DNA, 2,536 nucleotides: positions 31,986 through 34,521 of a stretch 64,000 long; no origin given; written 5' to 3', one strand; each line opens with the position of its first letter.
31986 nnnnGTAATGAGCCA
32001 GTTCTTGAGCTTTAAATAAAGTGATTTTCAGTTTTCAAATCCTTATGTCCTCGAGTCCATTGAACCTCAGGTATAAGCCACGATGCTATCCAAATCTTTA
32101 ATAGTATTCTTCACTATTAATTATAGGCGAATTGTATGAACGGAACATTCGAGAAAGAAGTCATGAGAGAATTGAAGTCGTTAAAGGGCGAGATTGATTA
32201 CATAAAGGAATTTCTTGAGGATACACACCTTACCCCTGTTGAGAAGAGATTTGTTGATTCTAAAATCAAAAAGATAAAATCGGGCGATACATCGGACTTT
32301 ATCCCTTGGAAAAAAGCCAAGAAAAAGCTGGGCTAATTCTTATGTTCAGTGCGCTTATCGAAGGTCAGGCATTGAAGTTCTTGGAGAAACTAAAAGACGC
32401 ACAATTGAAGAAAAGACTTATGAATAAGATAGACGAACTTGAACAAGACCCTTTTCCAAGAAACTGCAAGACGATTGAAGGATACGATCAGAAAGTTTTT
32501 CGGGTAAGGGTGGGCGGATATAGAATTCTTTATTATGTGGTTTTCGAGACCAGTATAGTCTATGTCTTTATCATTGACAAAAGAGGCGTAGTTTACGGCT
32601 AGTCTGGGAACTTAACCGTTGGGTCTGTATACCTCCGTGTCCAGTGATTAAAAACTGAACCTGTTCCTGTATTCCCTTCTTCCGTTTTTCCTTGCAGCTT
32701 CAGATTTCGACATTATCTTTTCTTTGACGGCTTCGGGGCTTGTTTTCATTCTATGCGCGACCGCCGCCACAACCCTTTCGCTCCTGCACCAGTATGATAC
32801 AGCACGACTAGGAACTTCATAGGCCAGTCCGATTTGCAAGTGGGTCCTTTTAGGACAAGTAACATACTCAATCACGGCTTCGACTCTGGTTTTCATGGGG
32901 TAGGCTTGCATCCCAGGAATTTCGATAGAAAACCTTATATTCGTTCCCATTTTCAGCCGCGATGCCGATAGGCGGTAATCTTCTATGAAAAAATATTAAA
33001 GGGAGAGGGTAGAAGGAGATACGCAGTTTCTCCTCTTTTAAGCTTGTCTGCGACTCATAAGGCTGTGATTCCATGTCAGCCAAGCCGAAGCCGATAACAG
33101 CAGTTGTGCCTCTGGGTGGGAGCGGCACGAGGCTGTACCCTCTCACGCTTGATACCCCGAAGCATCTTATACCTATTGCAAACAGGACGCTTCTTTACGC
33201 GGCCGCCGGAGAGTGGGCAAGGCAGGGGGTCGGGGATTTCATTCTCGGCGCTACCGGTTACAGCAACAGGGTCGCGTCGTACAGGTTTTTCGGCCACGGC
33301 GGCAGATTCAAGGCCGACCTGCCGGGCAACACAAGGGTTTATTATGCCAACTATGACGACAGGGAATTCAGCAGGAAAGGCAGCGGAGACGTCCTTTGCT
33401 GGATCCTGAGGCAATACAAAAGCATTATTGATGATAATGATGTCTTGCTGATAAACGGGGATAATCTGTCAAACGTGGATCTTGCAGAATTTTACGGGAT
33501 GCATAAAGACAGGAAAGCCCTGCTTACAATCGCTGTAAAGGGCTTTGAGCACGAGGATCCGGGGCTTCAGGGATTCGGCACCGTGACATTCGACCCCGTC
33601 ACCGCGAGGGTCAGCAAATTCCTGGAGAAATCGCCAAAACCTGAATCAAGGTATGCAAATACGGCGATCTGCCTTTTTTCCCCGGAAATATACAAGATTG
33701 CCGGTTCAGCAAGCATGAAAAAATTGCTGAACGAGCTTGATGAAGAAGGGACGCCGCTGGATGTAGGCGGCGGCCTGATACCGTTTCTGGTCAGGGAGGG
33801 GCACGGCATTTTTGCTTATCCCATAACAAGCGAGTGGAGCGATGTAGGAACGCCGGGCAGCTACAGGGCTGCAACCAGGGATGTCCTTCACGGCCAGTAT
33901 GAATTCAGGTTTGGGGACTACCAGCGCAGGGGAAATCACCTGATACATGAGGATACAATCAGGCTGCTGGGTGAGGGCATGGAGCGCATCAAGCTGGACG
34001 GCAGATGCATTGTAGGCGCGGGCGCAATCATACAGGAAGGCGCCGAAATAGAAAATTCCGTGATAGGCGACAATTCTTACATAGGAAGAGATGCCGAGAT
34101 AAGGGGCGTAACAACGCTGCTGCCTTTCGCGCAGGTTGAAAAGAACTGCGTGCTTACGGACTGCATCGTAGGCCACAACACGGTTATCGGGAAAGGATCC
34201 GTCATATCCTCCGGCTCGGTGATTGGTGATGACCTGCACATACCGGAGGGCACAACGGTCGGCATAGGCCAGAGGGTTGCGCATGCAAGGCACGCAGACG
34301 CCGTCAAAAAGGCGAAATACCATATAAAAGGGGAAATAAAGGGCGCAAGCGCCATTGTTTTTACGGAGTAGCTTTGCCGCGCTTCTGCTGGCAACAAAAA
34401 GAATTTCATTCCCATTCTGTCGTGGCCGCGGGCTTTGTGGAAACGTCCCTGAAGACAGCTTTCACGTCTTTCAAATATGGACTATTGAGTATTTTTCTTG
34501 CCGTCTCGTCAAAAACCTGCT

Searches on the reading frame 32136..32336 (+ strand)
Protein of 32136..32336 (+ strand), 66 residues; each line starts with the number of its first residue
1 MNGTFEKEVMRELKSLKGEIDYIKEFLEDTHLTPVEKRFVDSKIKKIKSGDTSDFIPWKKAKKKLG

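Call 12: search_protein_families(library=pfam, proteins=[window:32136-32336:+], max_evalue=0.1)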
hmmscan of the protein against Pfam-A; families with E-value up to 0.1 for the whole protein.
window:32136-32336:+ (66 aa): 1 family
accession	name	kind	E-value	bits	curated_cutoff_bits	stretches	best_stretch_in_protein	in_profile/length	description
PF18052.6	Rx_N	-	0.033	14.7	27.7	1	6-47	20-61/93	Rx N-terminal domain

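Call 13: search_protein_families(library=padloc, proteins=[window:32136-32336:+], max_evalue=0.1)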
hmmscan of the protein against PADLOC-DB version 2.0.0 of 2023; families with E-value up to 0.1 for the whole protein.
window:32136-32336:+ (66 aa): 0 families

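Call 14: search_protein_families(library=ncbifam, proteins=[window:32136-32336:+], max_evalue=0.1)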
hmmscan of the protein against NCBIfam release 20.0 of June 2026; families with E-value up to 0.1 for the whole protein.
window:32136-32336:+ (66 aa): 0 families

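Call 62: search_protein_families(library=phrogs, proteins=[window:32136-32336:+], max_evalue=0.1)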
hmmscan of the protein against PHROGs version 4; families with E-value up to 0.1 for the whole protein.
window:32136-32336:+ (66 aa): 0 families

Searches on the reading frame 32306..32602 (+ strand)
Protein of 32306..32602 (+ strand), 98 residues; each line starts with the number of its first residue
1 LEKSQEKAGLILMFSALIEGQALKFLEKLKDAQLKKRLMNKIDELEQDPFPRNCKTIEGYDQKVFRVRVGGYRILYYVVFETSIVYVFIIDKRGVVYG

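Call 12: search_protein_families(library=pfam, proteins=[window:32306-32602:+], max_evalue=0.1)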
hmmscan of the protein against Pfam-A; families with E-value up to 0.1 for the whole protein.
window:32306-32602:+ (98 aa): 2 families
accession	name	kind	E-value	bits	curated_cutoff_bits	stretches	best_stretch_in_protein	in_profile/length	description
PF05016.21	ParE_toxin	-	5.7e-07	30.5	23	1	20-93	5-85/89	ParE toxin of type II toxin-antitoxin system, parDE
PF05973.20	Gp49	-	0.0021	18.5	23.9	1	25-93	2-73/90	Phage derived protein Gp49-like (DUF891)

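Call 13: search_protein_families(library=padloc, proteins=[window:32306-32602:+], max_evalue=0.1)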
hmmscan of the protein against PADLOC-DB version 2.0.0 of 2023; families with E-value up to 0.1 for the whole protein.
window:32306-32602:+ (98 aa): 0 families

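Call 14: search_protein_families(library=ncbifam, proteins=[window:32306-32602:+], max_evalue=0.1)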
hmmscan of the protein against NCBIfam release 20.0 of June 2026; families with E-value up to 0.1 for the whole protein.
window:32306-32602:+ (98 aa): 2 families
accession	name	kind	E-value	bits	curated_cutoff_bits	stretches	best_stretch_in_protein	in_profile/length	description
TIGR02683.1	upstrm_HI1419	hypoth_equivalog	0.0016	18.8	62.85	1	24-85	11-70/95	type II toxin-antitoxin system RelE/ParE family toxin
TIGR02385.1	RelE_StbE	subfamily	0.097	13.2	27.9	0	19-86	5-78/88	type II toxin-antitoxin system mRNA interferase toxin, RelE/StbE family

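Call 62: search_protein_families(library=phrogs, proteins=[window:32306-32602:+], max_evalue=0.1)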
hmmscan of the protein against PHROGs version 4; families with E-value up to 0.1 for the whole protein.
window:32306-32602:+ (98 aa): 5 families
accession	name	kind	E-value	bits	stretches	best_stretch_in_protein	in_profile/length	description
phrog_1213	-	moron, auxiliary metabolic gene and host takeover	5.5e-13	50.3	1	18-97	7-87/88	RelE-like toxin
phrog_2455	-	unknown function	0.029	15.7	1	32-88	32-86/99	-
phrog_3445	-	moron, auxiliary metabolic gene and host takeover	0.03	15.6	1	21-87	12-76/103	toxin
phrog_2523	-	unknown function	0.061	14.4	1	13-85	2-77/108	-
phrog_5869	-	unknown function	0.094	13.9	0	67-93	57-83/110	-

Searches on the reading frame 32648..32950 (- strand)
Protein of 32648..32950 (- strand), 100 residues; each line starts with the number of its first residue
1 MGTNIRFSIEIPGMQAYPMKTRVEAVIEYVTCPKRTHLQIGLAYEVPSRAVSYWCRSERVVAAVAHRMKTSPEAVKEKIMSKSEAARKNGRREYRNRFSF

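Call 12: search_protein_families(library=pfam, proteins=[window:32648-32950:-], max_evalue=0.1)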
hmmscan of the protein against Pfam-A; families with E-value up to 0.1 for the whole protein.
window:32648-32950:- (100 aa): 1 family
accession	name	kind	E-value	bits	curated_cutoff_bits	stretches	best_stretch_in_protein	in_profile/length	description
PF17863.7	AAA_lid_2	-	0.014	15.6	22.7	1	37-77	4-44/74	AAA lid domain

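Call 13: search_protein_families(library=padloc, proteins=[window:32648-32950:-], max_evalue=0.1)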
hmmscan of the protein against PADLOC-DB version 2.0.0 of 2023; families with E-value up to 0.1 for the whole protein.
window:32648-32950:- (100 aa): 0 families

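Call 14: search_protein_families(library=ncbifam, proteins=[window:32648-32950:-], max_evalue=0.1)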
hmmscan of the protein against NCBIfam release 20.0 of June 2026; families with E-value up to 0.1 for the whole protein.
window:32648-32950:- (100 aa): 0 families

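Call 62: search_protein_families(library=phrogs, proteins=[window:32648-32950:-], max_evalue=0.1)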
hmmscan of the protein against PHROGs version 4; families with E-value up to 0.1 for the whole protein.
window:32648-32950:- (100 aa): 0 families

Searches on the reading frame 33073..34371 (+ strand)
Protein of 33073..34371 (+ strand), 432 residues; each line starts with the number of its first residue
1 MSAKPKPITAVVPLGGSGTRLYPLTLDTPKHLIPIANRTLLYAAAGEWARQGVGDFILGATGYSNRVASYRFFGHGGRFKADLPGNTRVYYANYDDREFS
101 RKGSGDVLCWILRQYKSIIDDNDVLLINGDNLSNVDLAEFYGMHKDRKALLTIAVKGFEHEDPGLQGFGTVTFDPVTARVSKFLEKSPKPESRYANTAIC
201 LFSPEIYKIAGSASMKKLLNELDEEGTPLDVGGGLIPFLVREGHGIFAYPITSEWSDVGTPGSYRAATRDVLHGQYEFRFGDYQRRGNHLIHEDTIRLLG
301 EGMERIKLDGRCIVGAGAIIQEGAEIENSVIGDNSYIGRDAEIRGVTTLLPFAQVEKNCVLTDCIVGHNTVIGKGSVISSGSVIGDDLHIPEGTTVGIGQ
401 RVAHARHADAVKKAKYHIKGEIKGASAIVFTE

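Call 12: search_protein_families(library=pfam, proteins=[window:33073-34371:+], max_evalue=0.1)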
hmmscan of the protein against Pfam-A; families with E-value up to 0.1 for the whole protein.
window:33073-34371:+ (432 aa): 7 families
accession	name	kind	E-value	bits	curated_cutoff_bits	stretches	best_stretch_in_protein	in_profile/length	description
PF00483.29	NTP_transferase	-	6.2e-23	82.1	21.2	1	11-272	3-243/245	Nucleotidyl transferase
PF25084.1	LbH_EIF2B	-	3.1e-16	59.7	54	1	307-396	17-105/105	EIF2B subunit epsilon LbH domain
PF00132.30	Hexapep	-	8.4e-11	41.5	27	2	363-397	1-35/36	Bacterial transferase hexapeptide (six repeats)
PF24894.1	Hexapep_GlmU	-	2.8e-08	34.2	23.3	1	312-378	19-83/104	GlmU-like, C-terminal hexapeptide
PF25247.1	LbH_GLGC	-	1.3e-05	25.6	27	1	311-346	15-49/135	GLGC left-handed parallel beta-helix domain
PF14602.12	Hexapep_2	-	0.0073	16.5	27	0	365-391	3-27/34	Hexapeptide repeat of succinyl-transferase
PF07959.18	Fucose_pyrophosphorylase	-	0.079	12.3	34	0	351-395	294-340/418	Fucose pyrophosphorylase domain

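Call 31: find_encoding_contigs(protein=window:33073-34371:+, flank=8000, max_places=10)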
Protein window:33073-34371:+ (432 aa): 6 contigs read that carry it; 5 places shown.
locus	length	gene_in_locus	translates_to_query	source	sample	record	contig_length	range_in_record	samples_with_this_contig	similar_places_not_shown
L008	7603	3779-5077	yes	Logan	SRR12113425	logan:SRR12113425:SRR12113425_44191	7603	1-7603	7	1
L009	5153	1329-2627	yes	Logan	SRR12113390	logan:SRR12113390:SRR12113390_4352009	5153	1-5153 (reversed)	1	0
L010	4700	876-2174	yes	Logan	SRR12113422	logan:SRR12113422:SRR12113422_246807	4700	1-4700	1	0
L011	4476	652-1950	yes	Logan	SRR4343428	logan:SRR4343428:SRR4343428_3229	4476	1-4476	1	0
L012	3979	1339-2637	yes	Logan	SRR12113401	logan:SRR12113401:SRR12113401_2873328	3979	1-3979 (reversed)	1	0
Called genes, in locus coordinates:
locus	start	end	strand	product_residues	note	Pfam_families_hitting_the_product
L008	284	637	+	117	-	-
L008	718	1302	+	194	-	-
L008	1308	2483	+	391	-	-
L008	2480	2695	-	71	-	-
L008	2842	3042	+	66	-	-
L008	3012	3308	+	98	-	PF05016:ParE_toxin (weak)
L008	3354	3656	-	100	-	-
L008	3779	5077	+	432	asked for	PF00483:NTP_transferase, PF00132:Hexapep (faint), PF24894:Hexapep_GlmU, PF25084:LbH_EIF2B, PF25087:GMPPB_C, PF25247:LbH_GLGC (faint)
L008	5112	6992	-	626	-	PF00117:GATase, PF02540:NAD_synthase (faint), PF06508:QueC (faint), PF00958:GMP_synt_C (faint)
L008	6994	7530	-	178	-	PF02224:Cytidylate_kin (faint), PF13189:Cytidylate_kin2, PF13238:AAA_18, PF01202:SKI (faint), PF13207:AAA_17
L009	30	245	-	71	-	-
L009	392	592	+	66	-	-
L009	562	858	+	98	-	PF05016:ParE_toxin (weak)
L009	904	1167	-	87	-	-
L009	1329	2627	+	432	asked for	PF00483:NTP_transferase, PF00132:Hexapep (faint), PF24894:Hexapep_GlmU, PF25084:LbH_EIF2B, PF25087:GMPPB_C, PF25247:LbH_GLGC (faint)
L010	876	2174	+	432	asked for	PF00483:NTP_transferase, PF00132:Hexapep (faint), PF24894:Hexapep_GlmU, PF25084:LbH_EIF2B, PF25087:GMPPB_C, PF25247:LbH_GLGC (faint)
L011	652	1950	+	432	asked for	PF00483:NTP_transferase, PF00132:Hexapep (faint), PF24894:Hexapep_GlmU, PF25084:LbH_EIF2B, PF25087:GMPPB_C, PF25247:LbH_GLGC (faint)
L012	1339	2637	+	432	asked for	PF00483:NTP_transferase, PF00132:Hexapep (faint), PF24894:Hexapep_GlmU, PF25084:LbH_EIF2B, PF25087:GMPPB_C, PF25247:LbH_GLGC (faint)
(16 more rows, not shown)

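Call 41: find_related_loci(query=window:33073-34371:+, collection=genome_contigs, flank=10000)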
Query window:33073-34371:+ (432 aa) in genome_contigs; peptide patterns used: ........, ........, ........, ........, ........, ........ (x = any residue, [..] = any of these).
67 stretches matched a pattern, but none encodes a relative of the query by tblastn (E <= 1e-3).
